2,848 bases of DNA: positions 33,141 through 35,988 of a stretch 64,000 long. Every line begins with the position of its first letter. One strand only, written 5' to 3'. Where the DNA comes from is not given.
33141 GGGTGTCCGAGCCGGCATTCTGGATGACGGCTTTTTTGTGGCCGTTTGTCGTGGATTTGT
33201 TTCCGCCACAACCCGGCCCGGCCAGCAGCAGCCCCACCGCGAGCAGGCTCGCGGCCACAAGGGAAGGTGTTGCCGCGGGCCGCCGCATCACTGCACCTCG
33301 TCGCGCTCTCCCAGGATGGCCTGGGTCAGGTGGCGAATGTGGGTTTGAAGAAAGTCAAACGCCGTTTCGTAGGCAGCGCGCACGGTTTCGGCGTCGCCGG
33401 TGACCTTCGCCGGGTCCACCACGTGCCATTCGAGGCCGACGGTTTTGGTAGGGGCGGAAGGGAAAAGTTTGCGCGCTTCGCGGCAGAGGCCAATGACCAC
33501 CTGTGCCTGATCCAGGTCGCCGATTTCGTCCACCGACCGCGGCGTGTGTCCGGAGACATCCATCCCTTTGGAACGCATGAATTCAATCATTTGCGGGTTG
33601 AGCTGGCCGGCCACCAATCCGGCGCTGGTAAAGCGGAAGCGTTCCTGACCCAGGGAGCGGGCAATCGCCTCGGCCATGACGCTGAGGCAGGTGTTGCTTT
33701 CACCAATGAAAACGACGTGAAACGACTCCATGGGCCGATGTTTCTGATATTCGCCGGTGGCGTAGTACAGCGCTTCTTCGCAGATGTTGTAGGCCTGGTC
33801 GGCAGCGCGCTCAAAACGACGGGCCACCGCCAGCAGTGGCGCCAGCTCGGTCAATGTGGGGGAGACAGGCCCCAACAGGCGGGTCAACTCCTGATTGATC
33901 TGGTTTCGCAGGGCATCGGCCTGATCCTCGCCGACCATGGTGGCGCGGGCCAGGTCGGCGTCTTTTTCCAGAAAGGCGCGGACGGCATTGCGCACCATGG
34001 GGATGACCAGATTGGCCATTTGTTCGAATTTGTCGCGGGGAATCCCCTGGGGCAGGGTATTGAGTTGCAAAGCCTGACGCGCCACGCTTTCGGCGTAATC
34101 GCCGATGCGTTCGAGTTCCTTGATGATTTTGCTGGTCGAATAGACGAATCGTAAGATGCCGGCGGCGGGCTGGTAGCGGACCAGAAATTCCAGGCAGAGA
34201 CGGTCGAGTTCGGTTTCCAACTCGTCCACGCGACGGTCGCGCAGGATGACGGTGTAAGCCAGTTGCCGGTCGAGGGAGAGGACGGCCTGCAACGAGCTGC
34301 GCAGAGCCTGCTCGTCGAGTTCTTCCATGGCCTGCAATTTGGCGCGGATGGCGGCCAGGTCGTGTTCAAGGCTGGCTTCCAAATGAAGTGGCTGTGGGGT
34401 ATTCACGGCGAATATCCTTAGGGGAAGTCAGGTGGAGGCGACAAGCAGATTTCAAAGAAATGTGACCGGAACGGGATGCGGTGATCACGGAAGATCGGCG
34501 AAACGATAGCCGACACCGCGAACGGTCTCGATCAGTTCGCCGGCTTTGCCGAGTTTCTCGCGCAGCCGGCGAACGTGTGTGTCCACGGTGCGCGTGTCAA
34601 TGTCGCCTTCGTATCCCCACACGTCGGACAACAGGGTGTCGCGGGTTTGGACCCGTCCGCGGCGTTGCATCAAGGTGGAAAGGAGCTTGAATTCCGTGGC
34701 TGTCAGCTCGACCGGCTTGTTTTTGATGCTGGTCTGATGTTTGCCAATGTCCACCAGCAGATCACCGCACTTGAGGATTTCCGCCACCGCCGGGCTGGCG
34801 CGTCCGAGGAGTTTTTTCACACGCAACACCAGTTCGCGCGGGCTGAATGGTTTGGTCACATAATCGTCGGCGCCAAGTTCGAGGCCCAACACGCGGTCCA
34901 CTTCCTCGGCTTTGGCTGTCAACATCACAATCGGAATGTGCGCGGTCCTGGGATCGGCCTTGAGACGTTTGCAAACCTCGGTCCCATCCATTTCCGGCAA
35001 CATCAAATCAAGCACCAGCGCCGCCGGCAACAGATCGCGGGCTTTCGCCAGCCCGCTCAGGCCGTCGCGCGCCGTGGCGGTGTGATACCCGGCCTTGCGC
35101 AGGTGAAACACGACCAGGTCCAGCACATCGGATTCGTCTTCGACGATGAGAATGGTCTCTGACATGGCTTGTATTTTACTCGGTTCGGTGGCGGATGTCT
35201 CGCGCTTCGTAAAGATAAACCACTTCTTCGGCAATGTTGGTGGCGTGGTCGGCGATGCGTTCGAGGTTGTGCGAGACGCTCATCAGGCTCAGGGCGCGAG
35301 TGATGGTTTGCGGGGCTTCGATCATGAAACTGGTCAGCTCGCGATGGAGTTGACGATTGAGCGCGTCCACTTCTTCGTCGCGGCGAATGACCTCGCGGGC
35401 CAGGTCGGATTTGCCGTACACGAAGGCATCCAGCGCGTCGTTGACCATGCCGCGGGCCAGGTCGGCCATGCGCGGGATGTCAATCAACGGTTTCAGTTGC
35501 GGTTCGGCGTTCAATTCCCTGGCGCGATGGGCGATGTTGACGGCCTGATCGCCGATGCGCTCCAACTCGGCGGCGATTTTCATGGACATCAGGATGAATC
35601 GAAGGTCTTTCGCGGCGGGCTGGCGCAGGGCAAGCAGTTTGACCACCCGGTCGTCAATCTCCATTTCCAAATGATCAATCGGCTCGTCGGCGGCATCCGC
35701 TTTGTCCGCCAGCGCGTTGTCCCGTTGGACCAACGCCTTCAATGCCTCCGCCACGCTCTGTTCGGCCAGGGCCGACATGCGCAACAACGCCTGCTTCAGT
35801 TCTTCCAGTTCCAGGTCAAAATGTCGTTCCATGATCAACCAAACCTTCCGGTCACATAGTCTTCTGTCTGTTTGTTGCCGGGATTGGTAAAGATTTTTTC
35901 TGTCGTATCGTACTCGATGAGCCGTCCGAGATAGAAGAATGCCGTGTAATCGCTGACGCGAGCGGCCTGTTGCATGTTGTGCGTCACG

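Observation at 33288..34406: PhoU fused to an LMW-phosphatase/ArsC-like domain whose catalytic Cys and Arg are missing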

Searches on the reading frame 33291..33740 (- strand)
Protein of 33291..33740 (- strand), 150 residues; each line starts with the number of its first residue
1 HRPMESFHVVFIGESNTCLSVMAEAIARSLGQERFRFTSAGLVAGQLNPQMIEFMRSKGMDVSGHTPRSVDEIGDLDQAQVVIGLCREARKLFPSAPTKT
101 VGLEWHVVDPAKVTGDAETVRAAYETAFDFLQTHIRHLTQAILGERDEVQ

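Call 5: search_solved_structures(query=window:33291-33740:-, max_evalue=0.01, show_alignments=4)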
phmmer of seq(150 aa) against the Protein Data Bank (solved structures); distinct sequences matched with E-value up to 0.01: 14.
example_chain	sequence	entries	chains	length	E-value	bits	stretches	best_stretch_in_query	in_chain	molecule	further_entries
2l17_A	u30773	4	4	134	1.2e-13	54.3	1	8-113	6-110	Arsenate reductase | Glutaredoxin arsenate reductase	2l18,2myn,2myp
1jl3_A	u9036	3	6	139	1.4e-13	54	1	5-136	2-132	ARSENATE REDUCTASE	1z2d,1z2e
2l19_A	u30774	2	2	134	5.9e-13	52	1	8-113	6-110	Arsenate reductase | Glutaredoxin arsenate reductase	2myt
2myu_A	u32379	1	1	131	9.6e-13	51.3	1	9-113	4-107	Glutaredoxin arsenate reductase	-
1lk0_A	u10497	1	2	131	2.1e-11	47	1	8-122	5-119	arsenate reductase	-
2ipa_B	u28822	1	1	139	2.7e-11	46.6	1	4-136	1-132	Protein arsC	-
1ljl_A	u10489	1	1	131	4.1e-11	46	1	8-122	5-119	arsenate reductase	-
8p5n_A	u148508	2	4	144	4.3e-11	46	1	8-135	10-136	Low molecular weight phosphatase family protein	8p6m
1jf8_A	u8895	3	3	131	3e-10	43.2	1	8-122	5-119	arsenate reductase | Protein arsC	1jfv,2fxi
2cd7_A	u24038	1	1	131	5.5e-10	42.4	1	8-122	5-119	PROTEIN ARSC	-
1lju_A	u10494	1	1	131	7.6e-10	41.9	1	8-122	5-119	arsenate reductase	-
1rxe_A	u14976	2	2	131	7.8e-09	38.7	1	8-122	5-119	Arsenate reductase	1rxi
1y1l_A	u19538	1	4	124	3.4e-07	33.4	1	9-116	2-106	arsenate reductase (arsC)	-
4egs_A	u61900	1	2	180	0.00055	23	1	6-91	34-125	Ribose 5-phosphate isomerase RpiB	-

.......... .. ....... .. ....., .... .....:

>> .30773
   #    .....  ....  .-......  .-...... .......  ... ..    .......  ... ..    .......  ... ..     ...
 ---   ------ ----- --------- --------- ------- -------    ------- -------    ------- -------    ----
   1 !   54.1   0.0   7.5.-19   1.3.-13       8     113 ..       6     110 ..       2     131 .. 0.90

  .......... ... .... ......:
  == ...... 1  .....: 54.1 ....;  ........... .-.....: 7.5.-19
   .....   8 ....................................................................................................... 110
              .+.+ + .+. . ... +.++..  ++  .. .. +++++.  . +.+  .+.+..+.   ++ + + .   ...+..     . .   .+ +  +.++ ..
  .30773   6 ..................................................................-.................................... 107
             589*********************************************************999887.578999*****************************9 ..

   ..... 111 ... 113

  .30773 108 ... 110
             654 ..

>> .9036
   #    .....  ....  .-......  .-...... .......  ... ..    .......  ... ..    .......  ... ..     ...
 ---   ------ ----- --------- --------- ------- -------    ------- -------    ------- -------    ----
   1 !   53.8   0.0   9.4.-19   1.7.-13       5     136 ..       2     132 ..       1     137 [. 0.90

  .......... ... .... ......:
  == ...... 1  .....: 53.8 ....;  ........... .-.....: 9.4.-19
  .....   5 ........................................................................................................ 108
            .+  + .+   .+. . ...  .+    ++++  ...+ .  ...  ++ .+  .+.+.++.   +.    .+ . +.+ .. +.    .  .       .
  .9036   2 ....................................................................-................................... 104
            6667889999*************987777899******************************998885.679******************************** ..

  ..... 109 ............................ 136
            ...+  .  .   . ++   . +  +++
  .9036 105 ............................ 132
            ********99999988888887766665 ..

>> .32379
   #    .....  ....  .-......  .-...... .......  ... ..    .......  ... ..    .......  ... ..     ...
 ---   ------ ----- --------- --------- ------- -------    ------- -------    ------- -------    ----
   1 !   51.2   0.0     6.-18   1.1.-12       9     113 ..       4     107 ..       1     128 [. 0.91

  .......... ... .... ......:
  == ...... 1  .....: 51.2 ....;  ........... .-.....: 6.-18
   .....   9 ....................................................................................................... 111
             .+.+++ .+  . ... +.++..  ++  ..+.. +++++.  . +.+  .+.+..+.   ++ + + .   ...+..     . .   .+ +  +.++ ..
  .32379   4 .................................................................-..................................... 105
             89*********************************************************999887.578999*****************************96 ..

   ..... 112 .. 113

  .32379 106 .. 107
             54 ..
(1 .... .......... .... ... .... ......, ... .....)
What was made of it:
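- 33312..33722 (-): ArsC/LMW-phosphatase-fold domain, residues 229-365, catalytically dead. PDB phmmer (call 5).
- On LMW-phosphatase / thioredoxin-coupled ArsC: Gly235 and Leu241 occupy these positions in ungapped alignments to 2l17 and 1jl3 (call 5).
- Checked: phmmer against PDB aligns '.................' without gaps to '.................' of Synechocystis ArsC, and likewise to B. subtilis ArsC (call 5).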

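Call 28: search_protein_representatives(protein=window:33291-33731:-)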
Query: 147 residues. Proteins with E-value up to 0.001 (for the whole library): 2707; up to 1e-10: 216; up to 1e-30: 0. The best 150 are listed.
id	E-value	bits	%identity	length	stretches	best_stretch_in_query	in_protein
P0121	1.4e-28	115.6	38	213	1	2-142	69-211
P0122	1.6e-28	115.4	42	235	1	2-143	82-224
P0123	8.6e-28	113.0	43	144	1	7-144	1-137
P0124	8.9e-27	109.8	44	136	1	7-142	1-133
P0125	1.3e-26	109.2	40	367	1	2-140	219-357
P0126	4.6e-26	107.5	41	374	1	2-144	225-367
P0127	1.6e-25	105.7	38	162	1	4-144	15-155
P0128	2.5e-25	105.0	44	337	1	2-116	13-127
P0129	2.8e-25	104.9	44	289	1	2-140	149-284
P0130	3.2e-24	101.5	37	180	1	3-141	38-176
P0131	4.2e-24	101.1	38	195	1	2-142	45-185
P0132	4.5e-24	101.0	39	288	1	4-145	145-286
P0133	7.6e-24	100.3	41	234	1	3-142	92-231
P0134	1.2e-23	99.6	43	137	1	19-145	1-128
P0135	5.0e-23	97.6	35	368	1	4-145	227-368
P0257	6.6e-12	61.6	34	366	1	5-138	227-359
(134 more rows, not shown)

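Call 31: find_homologous_proteins(query=P0257, max_evalue=1e-20)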
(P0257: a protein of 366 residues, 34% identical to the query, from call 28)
Query P0257 (366 aa): 345 proteins with E <= 1e-20 among 8000 candidates; the best 120 are listed.
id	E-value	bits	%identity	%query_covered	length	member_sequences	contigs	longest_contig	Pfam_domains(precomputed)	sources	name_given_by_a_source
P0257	6.4e-235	797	100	100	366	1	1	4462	PF01895.25,PF01451.28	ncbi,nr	ncbi:MAG: phosphate signaling complex protein PhoU [Deltaproteobacteria bacterium]|nr:phosphate sign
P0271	1.2e-76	276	43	96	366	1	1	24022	PF01865.22,PF01895.25,PF01451.28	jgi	-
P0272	2.2e-75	272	41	98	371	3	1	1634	PF01895.25,PF01451.28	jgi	jgi:phosphate transport system protein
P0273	8.7e-75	270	42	98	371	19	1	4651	PF01895.25,PF01451.28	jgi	-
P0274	1.3e-73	266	41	98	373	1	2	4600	PF01895.25,PF01451.28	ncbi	-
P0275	7.6e-73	264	41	98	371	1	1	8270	PF01865.22,PF01895.25,PF01451.28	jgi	jgi:phosphate transport system protein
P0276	7.7e-73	264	40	96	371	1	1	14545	PF01895.25,PF01451.28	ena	-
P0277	3.2e-72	262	41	96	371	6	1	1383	PF01865.22,PF01895.25,PF01451.28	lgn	-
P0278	9.3e-72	260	38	99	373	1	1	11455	PF01895.25,PF01451.28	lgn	-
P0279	1.1e-71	260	41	98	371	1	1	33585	PF01895.25,PF01451.28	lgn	-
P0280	1.2e-71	260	39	96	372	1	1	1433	PF01895.25,PF01451.28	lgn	-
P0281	1.3e-71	260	41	96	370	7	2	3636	PF01895.25,PF01451.28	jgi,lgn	jgi:phosphate transport system protein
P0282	1.4e-71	260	41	98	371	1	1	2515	PF01865.22,PF01895.25,PF01451.28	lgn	-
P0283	2.8e-71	259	41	98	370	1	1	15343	PF01895.25,PF01451.28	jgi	jgi:phosphate transport system protein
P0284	4.5e-71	258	41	96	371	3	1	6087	PF01865.22,PF01895.25,PF01451.28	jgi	jgi:phosphate transport system protein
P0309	5.9e-56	208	35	96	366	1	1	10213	PF01895.25,PF01451.28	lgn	-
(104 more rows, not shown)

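Call 32: find_encoding_contigs(protein=P0257, flank=5000, max_places=3)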
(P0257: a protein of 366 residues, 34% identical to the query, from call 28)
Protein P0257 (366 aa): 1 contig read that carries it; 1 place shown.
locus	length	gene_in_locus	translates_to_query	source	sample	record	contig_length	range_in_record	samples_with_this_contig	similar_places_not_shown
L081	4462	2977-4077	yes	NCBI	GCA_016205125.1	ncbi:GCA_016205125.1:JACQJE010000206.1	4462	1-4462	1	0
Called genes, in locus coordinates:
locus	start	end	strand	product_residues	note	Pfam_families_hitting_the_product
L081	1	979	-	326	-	PF00528:BPD_transp_1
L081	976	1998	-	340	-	PF01547:SBP_bac_1, PF13531:SBP_bac_11, PF13343:SBP_bac_6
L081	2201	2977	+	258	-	PF00005:ABC_tran, PF02463:SMC_N (weak), PF13304:AAA_21 (weak)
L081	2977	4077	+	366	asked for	PF01895:PhoU, PF01451:LMWPc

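Call 34: find_encoding_contigs(protein=P0309, flank=8000, max_places=2)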
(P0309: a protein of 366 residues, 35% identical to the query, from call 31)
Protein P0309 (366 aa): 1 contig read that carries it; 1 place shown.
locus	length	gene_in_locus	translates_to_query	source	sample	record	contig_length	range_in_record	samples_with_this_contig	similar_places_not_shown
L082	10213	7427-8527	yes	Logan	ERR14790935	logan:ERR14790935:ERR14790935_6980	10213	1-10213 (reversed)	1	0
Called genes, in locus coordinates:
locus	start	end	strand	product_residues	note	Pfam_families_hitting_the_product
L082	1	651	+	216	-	?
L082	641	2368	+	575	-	PF00672:HAMP, PF00512:HisKA, PF02518:HATPase_c, PF13589:HATPase_c_3 (faint)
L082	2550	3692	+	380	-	-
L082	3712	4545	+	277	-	PF12849:PBP_like_2, PF13531:SBP_bac_11 (weak), PF12727:PBP_like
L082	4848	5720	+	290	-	PF00528:BPD_transp_1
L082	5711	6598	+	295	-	PF00528:BPD_transp_1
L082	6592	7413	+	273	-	PF02463:SMC_N, PF00005:ABC_tran, PF00931:NB-ARC (faint), PF13304:AAA_21 (weak)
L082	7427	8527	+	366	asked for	PF01895:PhoU, PF01451:LMWPc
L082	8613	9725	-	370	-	PF01408:GFO_IDH_MocA, PF03435:Sacchrp_dh_NADP (faint), PF02894:GFO_IDH_MocA_C, PF22725:GFO_IDH_MocA_C3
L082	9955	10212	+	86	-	?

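Call 35: find_encoding_contigs(protein=P0271, flank=8000, max_places=2)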
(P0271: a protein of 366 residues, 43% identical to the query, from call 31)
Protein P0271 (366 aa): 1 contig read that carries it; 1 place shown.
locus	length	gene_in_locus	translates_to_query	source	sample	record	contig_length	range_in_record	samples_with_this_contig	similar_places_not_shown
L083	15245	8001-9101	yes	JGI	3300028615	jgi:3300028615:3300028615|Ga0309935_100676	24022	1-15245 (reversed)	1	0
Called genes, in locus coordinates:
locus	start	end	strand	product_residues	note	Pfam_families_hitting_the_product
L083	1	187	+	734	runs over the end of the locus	PF05170:AsmA, PF05359:DUF748, PF13116:YhdP, PF05170:AsmA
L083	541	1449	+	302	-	-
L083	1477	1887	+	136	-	PF07603:Lcl_C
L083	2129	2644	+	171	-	PF02572:CobA_CobO_BtuR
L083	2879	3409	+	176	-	PF02283:CobU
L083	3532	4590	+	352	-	PF02277:DBI_PRT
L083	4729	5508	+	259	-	PF02654:CobS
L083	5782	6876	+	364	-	PF00155:Aminotran_1_2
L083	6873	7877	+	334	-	PF03186:CobD_Cbib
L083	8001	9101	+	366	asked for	PF01865:PhoU_div (faint), PF01895:PhoU, PF01451:LMWPc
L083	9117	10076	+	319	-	PF12849:PBP_like_2, PF12727:PBP_like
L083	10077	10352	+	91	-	-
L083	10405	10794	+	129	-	PF00528:BPD_transp_1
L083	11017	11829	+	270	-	PF00528:BPD_transp_1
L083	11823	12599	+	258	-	PF00005:ABC_tran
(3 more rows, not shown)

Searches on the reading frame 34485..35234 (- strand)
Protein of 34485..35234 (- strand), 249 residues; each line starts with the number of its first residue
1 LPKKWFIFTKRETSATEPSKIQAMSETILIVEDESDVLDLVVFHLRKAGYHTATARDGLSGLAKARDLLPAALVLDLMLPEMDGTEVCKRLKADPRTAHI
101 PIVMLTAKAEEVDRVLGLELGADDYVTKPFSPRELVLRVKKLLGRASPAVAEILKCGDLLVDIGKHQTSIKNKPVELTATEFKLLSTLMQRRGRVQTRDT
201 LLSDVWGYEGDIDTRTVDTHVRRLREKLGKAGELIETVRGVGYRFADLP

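Call 3: search_protein_families(library=pfam, proteins=[window:34485-35234:-], max_evalue=0.01)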
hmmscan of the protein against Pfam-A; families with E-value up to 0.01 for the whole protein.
window:34485-35234:- (249 aa): 2 families
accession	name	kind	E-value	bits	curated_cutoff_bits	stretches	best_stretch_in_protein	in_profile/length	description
PF00486.34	Trans_reg_C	-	4.9e-29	100.6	26.2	1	173-245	2-77/77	Transcriptional regulatory protein, C terminal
PF00072.30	Response_reg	-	2.5e-26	92.5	30.2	1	28-139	1-110/111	Response regulator receiver domain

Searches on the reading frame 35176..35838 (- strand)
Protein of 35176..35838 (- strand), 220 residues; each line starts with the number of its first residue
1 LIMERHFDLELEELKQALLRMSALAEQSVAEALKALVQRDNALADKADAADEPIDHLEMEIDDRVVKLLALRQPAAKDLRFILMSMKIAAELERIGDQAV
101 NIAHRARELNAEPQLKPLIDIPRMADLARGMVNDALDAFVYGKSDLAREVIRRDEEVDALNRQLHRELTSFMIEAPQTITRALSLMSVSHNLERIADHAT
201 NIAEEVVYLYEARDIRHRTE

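Call 3: search_protein_families(library=pfam, proteins=[window:35176-35838:-], max_evalue=0.01)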
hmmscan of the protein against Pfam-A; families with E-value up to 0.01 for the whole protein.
window:35176-35838:- (220 aa): 1 family
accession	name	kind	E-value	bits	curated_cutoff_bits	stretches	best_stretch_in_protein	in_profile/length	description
PF01895.24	PhoU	-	1.8e-47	160.1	23.5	2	121-206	1-89/89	PhoU domain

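Call 4: search_protein_families(library=ncbifam, proteins=[window:35176-35838:-], max_evalue=0.01)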
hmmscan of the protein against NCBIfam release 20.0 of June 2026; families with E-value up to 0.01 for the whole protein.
window:35176-35838:- (220 aa): 2 families
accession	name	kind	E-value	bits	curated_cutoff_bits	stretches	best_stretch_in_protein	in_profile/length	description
TIGR02135.1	phoU_full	equivalog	2.7e-64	216.7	130.25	1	6-213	2-210/212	phosphate signaling complex protein PhoU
NF008332.0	PRK11115.1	equivalog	3.5e-45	154.4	342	1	6-218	13-225/239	phosphate signaling complex protein PhoU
